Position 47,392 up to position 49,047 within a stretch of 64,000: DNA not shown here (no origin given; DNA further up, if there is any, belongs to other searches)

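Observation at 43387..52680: Minus-strand redox operon: HdrC-GltD-CCG fusion, NfnA-like subunit and two FrhB-NfnB mega-fusions, possibly a multi-substrate flavin-based electron-bifurcating complex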

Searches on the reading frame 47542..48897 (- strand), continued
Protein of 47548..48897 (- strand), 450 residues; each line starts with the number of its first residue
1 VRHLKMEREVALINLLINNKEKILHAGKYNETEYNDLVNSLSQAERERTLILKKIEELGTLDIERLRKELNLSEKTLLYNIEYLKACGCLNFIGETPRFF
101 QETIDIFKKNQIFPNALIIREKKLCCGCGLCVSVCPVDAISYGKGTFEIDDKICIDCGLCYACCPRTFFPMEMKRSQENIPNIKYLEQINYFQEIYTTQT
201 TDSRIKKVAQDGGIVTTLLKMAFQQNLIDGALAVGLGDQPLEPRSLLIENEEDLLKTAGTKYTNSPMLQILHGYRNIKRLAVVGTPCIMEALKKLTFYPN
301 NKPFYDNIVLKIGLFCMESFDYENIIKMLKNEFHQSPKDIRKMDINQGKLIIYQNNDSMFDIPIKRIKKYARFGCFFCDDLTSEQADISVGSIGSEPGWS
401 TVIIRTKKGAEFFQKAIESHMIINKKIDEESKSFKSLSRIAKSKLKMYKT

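Call 50: search_protein_families(library=pfam, proteins=[L101:5502-6377:-, L101:6344-10066:+, L099:12857-14026:+, L094:814-1995:+, L104:12600-13460:-, L098:1498-3144:+, L094:17972-19759:+, L098:5078-6637:-], max_evalue=0.0001)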
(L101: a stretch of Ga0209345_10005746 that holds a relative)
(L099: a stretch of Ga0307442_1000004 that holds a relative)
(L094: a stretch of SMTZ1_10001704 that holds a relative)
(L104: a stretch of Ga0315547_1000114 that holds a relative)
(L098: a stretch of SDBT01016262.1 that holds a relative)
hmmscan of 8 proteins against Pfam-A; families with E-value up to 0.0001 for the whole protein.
L101:5502-6377:- (291 aa): 1 family
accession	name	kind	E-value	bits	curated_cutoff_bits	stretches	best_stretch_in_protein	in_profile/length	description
PF12838.12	Fer4_7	-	2.3e-05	25.2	27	1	230-287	2-51/52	4Fe-4S dicluster domain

L101:6344-10066:+ (1240 aa): 4 families
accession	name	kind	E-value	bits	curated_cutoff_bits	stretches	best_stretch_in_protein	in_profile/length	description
PF00176.29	SNF2-rel_dom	-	1.8e-26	93.4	24.9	1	252-558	18-258/290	SNF2-related domain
PF00271.37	Helicase_C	-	7.5e-25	87.8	23.5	1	675-789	3-110/110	Helicase conserved C-terminal domain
PF04851.21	ResIII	-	5.2e-10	39.9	22.5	1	233-411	2-162/164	Type III restriction enzyme, res subunit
PF00270.35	DEAD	-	3e-07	30.8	26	1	238-411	3-160/167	DEAD/DEAH box helicase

L099:12857-14026:+ (389 aa): 1 family
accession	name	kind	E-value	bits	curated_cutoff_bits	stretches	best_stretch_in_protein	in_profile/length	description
PF13469.12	Sulfotransfer_3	-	6.1e-31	108.8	27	1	86-331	1-213/216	Sulfotransferase family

L094:814-1995:+ (393 aa): 1 family
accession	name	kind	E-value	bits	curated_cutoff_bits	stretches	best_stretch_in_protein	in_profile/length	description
PF06224.18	AlkZ-like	-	1.1e-38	134.2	25.9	1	32-360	1-329/329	DNA glycosylase AlkZ-like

L104:12600-13460:- (286 aa): 0 families

L098:1498-3144:+ (548 aa): 1 family
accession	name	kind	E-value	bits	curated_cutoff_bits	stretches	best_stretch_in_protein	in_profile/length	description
PF01645.23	Glu_synthase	-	2e-12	47.4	20.4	1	282-404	185-302/369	Conserved region in glutamate synthase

L094:17972-19759:+ (595 aa): 2 families
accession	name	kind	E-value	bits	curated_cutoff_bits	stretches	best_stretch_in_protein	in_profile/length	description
PF00501.34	AMP-binding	-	4.3e-64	217.1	29.9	1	55-449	4-384/384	AMP-binding enzyme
PF13193.12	AMP-binding_C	-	4e-18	66.5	24.5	1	503-580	1-76/76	AMP-binding enzyme C-terminal domain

L098:5078-6637:- (519 aa): 7 families
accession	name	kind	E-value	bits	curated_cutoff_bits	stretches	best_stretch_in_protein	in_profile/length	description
PF00958.27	GMP_synt_C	-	4.4e-43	145.7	27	1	427-518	1-92/92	GMP synthase C terminal domain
PF00117.34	GATase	-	1.3e-42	146.1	22.8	1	6-190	2-189/190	Glutamine amidotransferase class-I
PF02540.23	NAD_synthase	-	6.7e-14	52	21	1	204-279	9-81/242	NAD synthase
PF07722.19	Peptidase_C26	-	1.5e-08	35.1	20.5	1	67-173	95-219/219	Peptidase C26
PF06508.19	QueC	-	6.2e-07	29.6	22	0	221-283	2-61/210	Queuosine biosynthesis protein QueC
PF03054.22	tRNA_Me_trans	-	7.1e-06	26.2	20.6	0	220-255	2-36/202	tRNA methyl transferase HUP domain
PF00733.27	Asn_synthase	-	1.6e-05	25.1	21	1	224-292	23-90/354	Asparagine synthase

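Call 52: search_protein_families(library=pfam, proteins=[L104:13852-19599:+, L100:7027-8277:+, L100:8629-9090:+, L100:9087-10925:+, L100:10942-11655:+, L100:11660-13240:+, L100:13389-14642:+, L100:739-1689:+, L098:1060-1428:+], max_evalue=0.0001)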
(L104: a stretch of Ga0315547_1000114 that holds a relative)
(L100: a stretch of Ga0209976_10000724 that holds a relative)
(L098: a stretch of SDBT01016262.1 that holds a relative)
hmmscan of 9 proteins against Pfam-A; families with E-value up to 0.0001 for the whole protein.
L104:13852-19599:+ (1915 aa): 0 families

L100:7027-8277:+ (416 aa): 2 families
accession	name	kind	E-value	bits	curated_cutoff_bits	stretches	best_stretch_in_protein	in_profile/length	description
PF00208.27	ELFV_dehydrog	-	2.2e-75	253.9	23.4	1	181-414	1-241/241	Glutamate/Leucine/Phenylalanine/Valine dehydrogenase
PF02812.23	ELFV_dehydrog_N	-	4.7e-55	185.2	25.3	1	35-163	1-129/129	Glu/Leu/Phe/Val dehydrogenase, dimerisation domain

L100:8629-9090:+ (153 aa): 1 family
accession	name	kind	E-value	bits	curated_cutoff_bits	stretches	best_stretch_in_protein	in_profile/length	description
PF01257.25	2Fe-2S_thioredx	-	3.5e-50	170.1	24.8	1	13-149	9-145/145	Thioredoxin-like [2Fe-2S] ferredoxin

L100:9087-10925:+ (612 aa): 10 families
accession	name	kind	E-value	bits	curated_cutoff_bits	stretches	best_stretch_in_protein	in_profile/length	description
PF01512.22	Complex1_51K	-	1.9e-48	164.6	31.2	1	173-344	1-149/150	Nuo51 FMN-binding domain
PF10589.14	NADH_4Fe-4S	-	8e-32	109.4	23.5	1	455-539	1-85/85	NADH-ubiquinone oxidoreductase-F iron-sulfur binding region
PF00037.32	Fer4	-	1.7e-09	37.6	21.1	2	556-578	1-23/24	4Fe-4S binding domain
PF12797.12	Fer4_2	-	4e-07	30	24.5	0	557-575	4-22/22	4Fe-4S binding domain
PF13237.11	Fer4_10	-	1.1e-06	28.9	25.5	1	557-603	3-52/53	4Fe-4S dicluster domain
PF12837.12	Fer4_6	-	1.8e-06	28.1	25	1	558-578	4-24/24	4Fe-4S binding domain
PF13187.11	Fer4_9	-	8.1e-06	26.2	27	1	562-604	1-48/52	4Fe-4S dicluster domain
PF14697.11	Fer4_21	-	1e-05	26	35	1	557-606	2-54/59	4Fe-4S dicluster domain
PF10531.15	SLBB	-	1.4e-05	25.3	27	1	368-416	2-53/55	SLBB domain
PF01257.25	2Fe-2S_thioredx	-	7.2e-05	23.1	24.8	0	19-99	59-143/145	Thioredoxin-like [2Fe-2S] ferredoxin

L100:10942-11655:+ (237 aa): 2 families
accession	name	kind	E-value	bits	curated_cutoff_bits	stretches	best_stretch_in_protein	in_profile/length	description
PF13510.11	Fer2_4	-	9.5e-15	54.9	22.8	1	4-78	6-81/82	2Fe-2S iron-sulfur cluster binding domain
PF12838.12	Fer4_7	-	4.7e-05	24.2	27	1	122-176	1-50/52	4Fe-4S dicluster domain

L100:11660-13240:+ (526 aa): 1 family
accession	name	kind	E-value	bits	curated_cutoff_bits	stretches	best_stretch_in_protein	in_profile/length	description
PF01645.23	Glu_synthase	-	2.2e-14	53.9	20.4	1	279-400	185-303/369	Conserved region in glutamate synthase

L100:13389-14642:+ (417 aa): 2 families
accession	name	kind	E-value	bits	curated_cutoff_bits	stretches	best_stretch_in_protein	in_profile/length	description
PF00208.27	ELFV_dehydrog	-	6.8e-71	239.2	23.4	1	180-414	1-241/241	Glutamate/Leucine/Phenylalanine/Valine dehydrogenase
PF02812.23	ELFV_dehydrog_N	-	1.9e-53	180.1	25.3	1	35-161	2-128/129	Glu/Leu/Phe/Val dehydrogenase, dimerisation domain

L100:739-1689:+ (316 aa): 1 family
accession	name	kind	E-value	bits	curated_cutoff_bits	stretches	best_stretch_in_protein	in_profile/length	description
PF14196.11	ATC_hydrolase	-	1.1e-08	36.5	28.1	1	117-222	39-145/145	L-2-amino-thiazoline-4-carboxylic acid hydrolase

L098:1060-1428:+ (122 aa): 0 families

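Call 86: predict_structure(alignment_id=A2)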
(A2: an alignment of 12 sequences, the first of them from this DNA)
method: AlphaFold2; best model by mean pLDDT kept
length: 447 residues; sequences in the alignment: 12
mean_pLDDT: 67.7   pTM: 0.56
mean pLDDT of the five models: 67.7, 67.3, 61.6, 60.6, 60.4
residues with pLDDT >= 90: 53; 70-90: 172; 50-70: 111; < 50: 111
segments of 3 or more residues with pLDDT < 50: 1-3, 93-144, 157-183, 254-260, 291-297, 312-315, 369-374, 445-447
pLDDT, mean of each block of 10 residues (from residue 1): 60 87 87 86 90 91 91 85 77 48 42 43 43 44 51 48 29 34 60 88 72 90 81 56 80 51 63 81 63 47 80 53 79 68 68 78 57 53 78 82 88 92 79 66 49
secondary structure, 60 per line:
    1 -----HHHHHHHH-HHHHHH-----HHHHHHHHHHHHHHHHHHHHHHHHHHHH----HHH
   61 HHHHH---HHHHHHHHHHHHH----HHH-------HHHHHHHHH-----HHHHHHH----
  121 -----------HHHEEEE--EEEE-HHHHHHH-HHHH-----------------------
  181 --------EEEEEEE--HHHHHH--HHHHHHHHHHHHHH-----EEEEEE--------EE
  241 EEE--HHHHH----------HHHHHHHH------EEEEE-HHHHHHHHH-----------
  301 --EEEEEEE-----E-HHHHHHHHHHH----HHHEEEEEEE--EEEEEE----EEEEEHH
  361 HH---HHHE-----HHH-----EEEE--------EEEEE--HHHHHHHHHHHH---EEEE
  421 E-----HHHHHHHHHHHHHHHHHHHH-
elements in order: H6-13 H15-20 H26-53 H58-65 H69-81 H96-104 H110-116 E135-138 E141-144 H146-152 H154-157 E189-195 H198-203 H206-219 E225-230 E239-243 H246-250 H261-268 E275-279 H281-289 E303-309 H317-327 E335-341 E344-349 E354-358 H359-362 E383-386 E395-399 H402-413 E417-421 H427-446

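Call 88: fold_search(model_id=the predicted structure, library=pdb)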
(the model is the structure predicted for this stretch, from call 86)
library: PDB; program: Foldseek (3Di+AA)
matches with E <= 10: 796; with E <= 0.001: 21
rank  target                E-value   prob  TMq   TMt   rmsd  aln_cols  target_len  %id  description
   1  8riu_B                5.8e-23  1.00  0.49  0.58   9.4       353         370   30  Crystal structure of the F420-reducing carbon monoxide dehydrogenase component from the ethanotroph Candidatus Ethanop (released 2024-10-02)
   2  4ci0_C                2.3e-22  1.00  0.43  0.65   8.5       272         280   34  Electron cryo-microscopy of F420-reducing NiFe hydrogenase Frh (released 2014-02-26)
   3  6qii_B                3.7e-22  1.00  0.44  0.65   8.2       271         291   34  Xenon derivatization of the F420-reducing [NiFe] hydrogenase complex from Methanosarcina barkeri (released 2019-10-23)
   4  6qgr_B                3.9e-22  1.00  0.44  0.65   8.3       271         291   35  The F420-reducing [NiFe] hydrogenase complex from Methanosarcina barkeri at the Nia-S state (released 2019-10-23)
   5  9r51_B                6.7e-22  1.00  0.42  0.63   8.7       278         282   32  Dimeric state of the F420-reducing hydrogenase from Methanothermococcus thermolithotrophicus in crystalline form 1 (released 2025-10-22)
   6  9r52_B                1.4e-21  1.00  0.42  0.64   8.5       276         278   32  Dimeric state of the F420-reducing hydrogenase from Methanothermococcus thermolithotrophicus in crystalline form 2 (released 2025-10-22)
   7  8rja_E                3.4e-21  1.00  0.45  0.56  10.5       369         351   31  Crystal structure of the F420-reducing formylmethanofuran dehydrogenase complex from the ethanotroph Candidatus Ethano (released 2024-10-02)
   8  7np8_B                6.8e-19  1.00  0.40  0.30  10.5       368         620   29  Crystal structure of the Coenzyme F420-dependent sulfite reductase from Methanocaldococcus jannaschii at 2.3-A resolut (released 2022-03-23)
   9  7npa_A                8.0e-19  1.00  0.40  0.30  10.4       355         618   31  Crystal structure of the Coenzyme F420-dependent sulfite reductase from Methanothermococcus thermolithotrophicus at 1. (released 2022-03-23)
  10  7npa_D                8.9e-19  1.00  0.42  0.31  10.4       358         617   32  Crystal structure of the Coenzyme F420-dependent sulfite reductase from Methanothermococcus thermolithotrophicus at 1. (released 2022-03-23)
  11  7np8_A                9.9e-19  1.00  0.41  0.31  10.3       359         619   31  Crystal structure of the Coenzyme F420-dependent sulfite reductase from Methanocaldococcus jannaschii at 2.3-A resolut (released 2022-03-23)
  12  7npa_N                2.8e-18  1.00  0.41  0.31  10.2       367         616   29  Crystal structure of the Coenzyme F420-dependent sulfite reductase from Methanothermococcus thermolithotrophicus at 1. (released 2022-03-23)
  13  7bkb_E                4.5e-17  1.00  0.41  0.44   7.7       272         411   24  Formate dehydrogenase - heterodisulfide reductase - formylmethanofuran dehydrogenase complex from Methanospirillum hun (released 2021-09-29)
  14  8rvu_E                1.4e-16  1.00  0.41  0.48   7.8       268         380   22  CryoEM structure of the Elp-Hdr complex of Methanothermobacter marburgensis state 2 (composite structure) (released 2025-05-14)
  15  5dqr_B                4.5e-14  1.00  0.38  0.41   9.1       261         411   21  The crystal structure of Arabidopsis 7-hydroxymethyl chlorophyll a reductase (HCAR) (released 2016-04-20)
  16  5dqr_D                7.8e-14  1.00  0.37  0.40   9.2       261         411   21  The crystal structure of Arabidopsis 7-hydroxymethyl chlorophyll a reductase (HCAR) (released 2016-04-20)
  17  5dqr_C                1.0e-13  1.00  0.38  0.40   9.2       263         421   21  The crystal structure of Arabidopsis 7-hydroxymethyl chlorophyll a reductase (HCAR) (released 2016-04-20)
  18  5dqr_E                1.6e-13  1.00  0.38  0.42   9.2       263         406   20  The crystal structure of Arabidopsis 7-hydroxymethyl chlorophyll a reductase (HCAR) (released 2016-04-20)
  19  5dqr_A                2.3e-13  1.00  0.37  0.40   9.2       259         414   20  The crystal structure of Arabidopsis 7-hydroxymethyl chlorophyll a reductase (HCAR) (released 2016-04-20)
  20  5dqr_F                9.6e-13  1.00  0.37  0.40   9.3       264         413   21  The crystal structure of Arabidopsis 7-hydroxymethyl chlorophyll a reductase (HCAR) (released 2016-04-20)
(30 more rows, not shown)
